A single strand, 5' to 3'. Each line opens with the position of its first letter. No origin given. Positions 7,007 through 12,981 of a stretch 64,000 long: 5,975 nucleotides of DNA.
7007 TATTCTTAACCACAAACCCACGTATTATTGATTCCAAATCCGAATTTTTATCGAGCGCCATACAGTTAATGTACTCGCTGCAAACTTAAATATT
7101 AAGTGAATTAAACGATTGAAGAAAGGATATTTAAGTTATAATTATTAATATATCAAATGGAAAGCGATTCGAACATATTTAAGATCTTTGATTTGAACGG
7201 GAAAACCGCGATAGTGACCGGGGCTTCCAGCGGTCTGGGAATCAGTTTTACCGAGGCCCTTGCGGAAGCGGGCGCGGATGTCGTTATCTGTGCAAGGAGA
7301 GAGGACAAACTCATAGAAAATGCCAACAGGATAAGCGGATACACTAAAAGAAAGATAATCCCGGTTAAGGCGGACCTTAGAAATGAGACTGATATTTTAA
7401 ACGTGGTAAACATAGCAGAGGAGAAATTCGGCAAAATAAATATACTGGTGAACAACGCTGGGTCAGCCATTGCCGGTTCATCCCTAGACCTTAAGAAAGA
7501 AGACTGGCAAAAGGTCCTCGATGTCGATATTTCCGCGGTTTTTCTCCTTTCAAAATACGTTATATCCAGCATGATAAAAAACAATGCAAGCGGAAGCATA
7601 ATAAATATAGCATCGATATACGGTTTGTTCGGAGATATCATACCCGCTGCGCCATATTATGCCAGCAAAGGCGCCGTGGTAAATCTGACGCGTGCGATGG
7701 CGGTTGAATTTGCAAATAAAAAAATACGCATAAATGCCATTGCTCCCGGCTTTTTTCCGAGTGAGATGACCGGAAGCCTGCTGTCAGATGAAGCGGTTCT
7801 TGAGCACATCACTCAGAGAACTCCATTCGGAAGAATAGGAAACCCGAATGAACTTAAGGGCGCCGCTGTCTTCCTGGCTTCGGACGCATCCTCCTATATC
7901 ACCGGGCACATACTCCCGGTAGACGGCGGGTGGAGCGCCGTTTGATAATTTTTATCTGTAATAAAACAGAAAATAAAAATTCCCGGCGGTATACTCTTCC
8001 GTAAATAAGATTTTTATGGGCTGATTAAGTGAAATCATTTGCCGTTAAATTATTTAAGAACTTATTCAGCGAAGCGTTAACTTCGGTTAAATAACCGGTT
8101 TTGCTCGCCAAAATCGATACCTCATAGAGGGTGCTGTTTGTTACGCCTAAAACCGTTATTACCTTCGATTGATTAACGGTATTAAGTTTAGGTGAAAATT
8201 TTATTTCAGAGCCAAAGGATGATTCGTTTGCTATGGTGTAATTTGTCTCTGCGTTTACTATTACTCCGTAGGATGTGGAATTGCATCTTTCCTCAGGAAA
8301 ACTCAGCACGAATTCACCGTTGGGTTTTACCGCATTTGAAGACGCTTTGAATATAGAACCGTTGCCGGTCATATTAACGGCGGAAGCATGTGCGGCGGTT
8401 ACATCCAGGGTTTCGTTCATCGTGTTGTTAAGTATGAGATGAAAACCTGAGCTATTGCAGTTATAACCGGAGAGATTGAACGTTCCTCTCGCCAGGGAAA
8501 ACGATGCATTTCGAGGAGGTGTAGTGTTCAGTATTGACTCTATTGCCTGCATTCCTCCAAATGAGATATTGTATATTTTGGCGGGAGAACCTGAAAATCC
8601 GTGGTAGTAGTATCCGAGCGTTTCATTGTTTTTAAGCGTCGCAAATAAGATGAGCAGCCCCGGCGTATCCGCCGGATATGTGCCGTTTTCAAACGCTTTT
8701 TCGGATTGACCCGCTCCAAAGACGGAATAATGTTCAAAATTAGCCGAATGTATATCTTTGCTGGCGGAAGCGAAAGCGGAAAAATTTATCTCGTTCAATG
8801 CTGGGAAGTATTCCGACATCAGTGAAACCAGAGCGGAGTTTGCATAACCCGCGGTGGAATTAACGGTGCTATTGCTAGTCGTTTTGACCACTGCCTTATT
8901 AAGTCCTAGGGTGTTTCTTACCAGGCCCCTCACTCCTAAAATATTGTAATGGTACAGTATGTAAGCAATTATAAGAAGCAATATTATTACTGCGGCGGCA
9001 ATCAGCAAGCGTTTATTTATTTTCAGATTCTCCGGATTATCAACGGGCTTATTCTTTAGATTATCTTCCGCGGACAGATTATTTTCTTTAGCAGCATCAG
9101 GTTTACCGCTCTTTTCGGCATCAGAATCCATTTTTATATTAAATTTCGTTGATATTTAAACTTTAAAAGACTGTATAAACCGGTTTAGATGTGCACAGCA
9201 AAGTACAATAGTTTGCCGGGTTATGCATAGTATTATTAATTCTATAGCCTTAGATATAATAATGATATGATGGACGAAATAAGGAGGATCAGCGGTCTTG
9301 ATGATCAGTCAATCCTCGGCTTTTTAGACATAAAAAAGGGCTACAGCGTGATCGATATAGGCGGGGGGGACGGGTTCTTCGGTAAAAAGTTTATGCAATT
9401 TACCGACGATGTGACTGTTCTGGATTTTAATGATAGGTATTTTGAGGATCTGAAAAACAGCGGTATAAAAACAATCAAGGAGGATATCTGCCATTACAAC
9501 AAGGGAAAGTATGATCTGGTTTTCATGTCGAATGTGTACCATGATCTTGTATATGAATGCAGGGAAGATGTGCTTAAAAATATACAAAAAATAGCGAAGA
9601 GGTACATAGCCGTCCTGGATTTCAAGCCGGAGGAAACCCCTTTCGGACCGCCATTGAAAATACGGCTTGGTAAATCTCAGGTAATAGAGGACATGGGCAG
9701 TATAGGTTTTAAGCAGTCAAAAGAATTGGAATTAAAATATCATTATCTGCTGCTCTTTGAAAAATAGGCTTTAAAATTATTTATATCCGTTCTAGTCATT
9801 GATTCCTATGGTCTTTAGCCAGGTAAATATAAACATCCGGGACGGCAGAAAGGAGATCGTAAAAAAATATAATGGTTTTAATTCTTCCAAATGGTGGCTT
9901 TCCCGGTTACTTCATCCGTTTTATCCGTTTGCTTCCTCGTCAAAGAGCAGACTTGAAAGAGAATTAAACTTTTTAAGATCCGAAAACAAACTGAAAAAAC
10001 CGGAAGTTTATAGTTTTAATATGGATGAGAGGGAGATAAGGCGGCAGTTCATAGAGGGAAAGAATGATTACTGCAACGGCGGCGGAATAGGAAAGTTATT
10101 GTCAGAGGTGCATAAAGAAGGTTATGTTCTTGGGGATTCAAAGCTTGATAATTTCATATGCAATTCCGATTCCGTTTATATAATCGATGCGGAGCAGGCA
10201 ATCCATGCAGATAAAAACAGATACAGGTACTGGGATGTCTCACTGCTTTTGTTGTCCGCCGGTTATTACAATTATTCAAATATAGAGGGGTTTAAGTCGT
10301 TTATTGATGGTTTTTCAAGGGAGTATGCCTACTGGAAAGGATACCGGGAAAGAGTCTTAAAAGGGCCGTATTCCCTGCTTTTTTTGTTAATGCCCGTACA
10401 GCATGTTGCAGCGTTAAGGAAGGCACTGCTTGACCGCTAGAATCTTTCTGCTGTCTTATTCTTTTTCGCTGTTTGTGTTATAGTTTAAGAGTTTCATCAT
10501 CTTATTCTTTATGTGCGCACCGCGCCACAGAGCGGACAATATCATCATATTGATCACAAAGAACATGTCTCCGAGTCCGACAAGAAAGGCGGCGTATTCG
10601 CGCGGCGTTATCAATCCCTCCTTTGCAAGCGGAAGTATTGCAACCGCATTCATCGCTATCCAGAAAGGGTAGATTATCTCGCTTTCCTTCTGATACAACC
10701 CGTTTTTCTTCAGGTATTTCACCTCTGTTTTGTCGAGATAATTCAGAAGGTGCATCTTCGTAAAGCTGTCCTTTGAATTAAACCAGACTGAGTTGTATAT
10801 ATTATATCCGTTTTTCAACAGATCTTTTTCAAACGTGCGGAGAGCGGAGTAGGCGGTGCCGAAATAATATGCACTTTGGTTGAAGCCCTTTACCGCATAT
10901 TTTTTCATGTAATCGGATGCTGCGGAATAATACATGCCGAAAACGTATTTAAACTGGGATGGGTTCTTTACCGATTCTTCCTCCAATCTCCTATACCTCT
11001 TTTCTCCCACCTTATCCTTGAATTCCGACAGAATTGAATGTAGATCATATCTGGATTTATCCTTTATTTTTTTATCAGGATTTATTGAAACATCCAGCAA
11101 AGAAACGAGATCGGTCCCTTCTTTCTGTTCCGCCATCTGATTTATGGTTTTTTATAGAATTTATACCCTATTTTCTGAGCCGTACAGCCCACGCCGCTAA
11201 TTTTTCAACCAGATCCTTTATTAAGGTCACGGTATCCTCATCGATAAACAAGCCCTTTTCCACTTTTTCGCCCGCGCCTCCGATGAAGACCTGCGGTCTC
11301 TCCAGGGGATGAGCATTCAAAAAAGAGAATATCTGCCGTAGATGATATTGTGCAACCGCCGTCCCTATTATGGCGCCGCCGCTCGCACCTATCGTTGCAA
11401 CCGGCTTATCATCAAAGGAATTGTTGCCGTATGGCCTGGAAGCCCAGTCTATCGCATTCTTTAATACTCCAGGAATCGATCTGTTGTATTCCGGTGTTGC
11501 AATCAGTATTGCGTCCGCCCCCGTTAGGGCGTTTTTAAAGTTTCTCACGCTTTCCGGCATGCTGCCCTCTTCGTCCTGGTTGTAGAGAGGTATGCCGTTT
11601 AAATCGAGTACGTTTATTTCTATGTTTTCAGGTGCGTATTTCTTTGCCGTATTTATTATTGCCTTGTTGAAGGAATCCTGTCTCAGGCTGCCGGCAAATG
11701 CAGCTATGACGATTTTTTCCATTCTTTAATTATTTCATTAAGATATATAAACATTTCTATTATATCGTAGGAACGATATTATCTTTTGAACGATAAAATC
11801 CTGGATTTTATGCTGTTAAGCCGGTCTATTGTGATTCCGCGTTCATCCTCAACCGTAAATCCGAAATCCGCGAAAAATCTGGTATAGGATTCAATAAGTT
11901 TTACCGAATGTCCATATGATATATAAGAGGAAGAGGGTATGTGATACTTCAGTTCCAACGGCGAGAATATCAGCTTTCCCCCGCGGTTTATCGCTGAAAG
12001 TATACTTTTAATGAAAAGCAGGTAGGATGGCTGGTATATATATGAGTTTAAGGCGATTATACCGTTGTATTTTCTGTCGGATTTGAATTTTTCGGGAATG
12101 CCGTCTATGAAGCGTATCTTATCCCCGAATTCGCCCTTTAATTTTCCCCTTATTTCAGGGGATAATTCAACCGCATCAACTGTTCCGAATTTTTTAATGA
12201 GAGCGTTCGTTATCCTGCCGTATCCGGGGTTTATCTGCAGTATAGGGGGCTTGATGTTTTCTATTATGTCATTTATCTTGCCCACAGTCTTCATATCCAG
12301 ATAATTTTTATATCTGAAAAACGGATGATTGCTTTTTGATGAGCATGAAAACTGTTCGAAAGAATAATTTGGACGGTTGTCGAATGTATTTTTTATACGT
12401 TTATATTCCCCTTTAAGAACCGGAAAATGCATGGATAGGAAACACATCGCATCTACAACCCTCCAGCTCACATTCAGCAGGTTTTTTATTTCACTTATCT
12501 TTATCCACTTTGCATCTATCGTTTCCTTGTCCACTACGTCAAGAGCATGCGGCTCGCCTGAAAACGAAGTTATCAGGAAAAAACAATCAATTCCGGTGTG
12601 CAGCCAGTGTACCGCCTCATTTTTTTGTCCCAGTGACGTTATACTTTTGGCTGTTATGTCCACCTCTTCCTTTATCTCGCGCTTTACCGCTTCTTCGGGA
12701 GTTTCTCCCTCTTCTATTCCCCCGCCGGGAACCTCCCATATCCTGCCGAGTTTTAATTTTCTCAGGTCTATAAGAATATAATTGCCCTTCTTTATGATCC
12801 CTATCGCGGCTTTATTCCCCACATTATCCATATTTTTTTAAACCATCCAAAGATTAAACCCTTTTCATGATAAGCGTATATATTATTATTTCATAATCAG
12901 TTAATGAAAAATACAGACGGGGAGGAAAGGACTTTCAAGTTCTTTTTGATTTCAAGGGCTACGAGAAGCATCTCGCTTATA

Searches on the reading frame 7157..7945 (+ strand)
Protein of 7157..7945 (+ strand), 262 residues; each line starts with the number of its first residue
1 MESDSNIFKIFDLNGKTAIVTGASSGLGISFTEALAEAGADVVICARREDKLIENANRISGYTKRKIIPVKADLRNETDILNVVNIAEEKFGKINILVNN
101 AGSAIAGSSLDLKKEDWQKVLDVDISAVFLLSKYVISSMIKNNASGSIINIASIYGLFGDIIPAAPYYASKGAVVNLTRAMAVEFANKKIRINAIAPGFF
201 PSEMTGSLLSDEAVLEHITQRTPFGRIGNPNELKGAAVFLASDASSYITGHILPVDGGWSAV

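Call 71: search_protein_families(library=pfam, proteins=[window:7157-7945:+], max_evalue=0.00001)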
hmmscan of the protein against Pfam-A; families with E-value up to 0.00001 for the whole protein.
window:7157-7945:+ (262 aa): 4 families
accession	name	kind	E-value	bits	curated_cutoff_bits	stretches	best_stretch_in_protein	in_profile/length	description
PF13561.12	adh_short_C2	-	7.8e-60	202.8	27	1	22-260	1-236/236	Enoyl-(Acyl carrier protein) reductase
PF00106.31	adh_short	-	2.1e-52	177.9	26.6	1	16-212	1-194/195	short chain dehydrogenase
PF08659.16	KR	-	3.4e-10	40.6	22.6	1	17-160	2-143/180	KR domain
PF23441.1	SDR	-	8.8e-08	32.3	27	1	14-258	6-254/258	SDR-like rossmann domain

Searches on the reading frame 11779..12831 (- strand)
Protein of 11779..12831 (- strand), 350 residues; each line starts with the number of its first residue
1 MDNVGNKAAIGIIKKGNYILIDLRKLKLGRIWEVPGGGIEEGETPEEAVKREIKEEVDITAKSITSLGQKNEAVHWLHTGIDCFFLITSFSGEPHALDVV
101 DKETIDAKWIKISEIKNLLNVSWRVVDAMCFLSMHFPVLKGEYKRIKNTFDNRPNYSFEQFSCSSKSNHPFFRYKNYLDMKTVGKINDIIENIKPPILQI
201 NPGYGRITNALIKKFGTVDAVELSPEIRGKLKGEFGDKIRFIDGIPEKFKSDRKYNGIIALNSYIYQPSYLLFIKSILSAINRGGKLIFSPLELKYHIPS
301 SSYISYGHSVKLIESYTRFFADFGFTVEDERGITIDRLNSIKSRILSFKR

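Call 71: search_protein_families(library=pfam, proteins=[window:11779-12831:-], max_evalue=0.00001)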
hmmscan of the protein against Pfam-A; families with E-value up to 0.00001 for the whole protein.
window:11779-12831:- (350 aa): 2 families
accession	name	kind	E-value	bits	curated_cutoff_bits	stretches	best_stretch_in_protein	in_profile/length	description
PF00293.34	NUDIX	-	2.1e-15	57.3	21.1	1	31-118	30-123/134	NUDIX domain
PF14815.12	NUDIX_4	-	2.7e-06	27.6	35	1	11-117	3-100/113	NUDIX domain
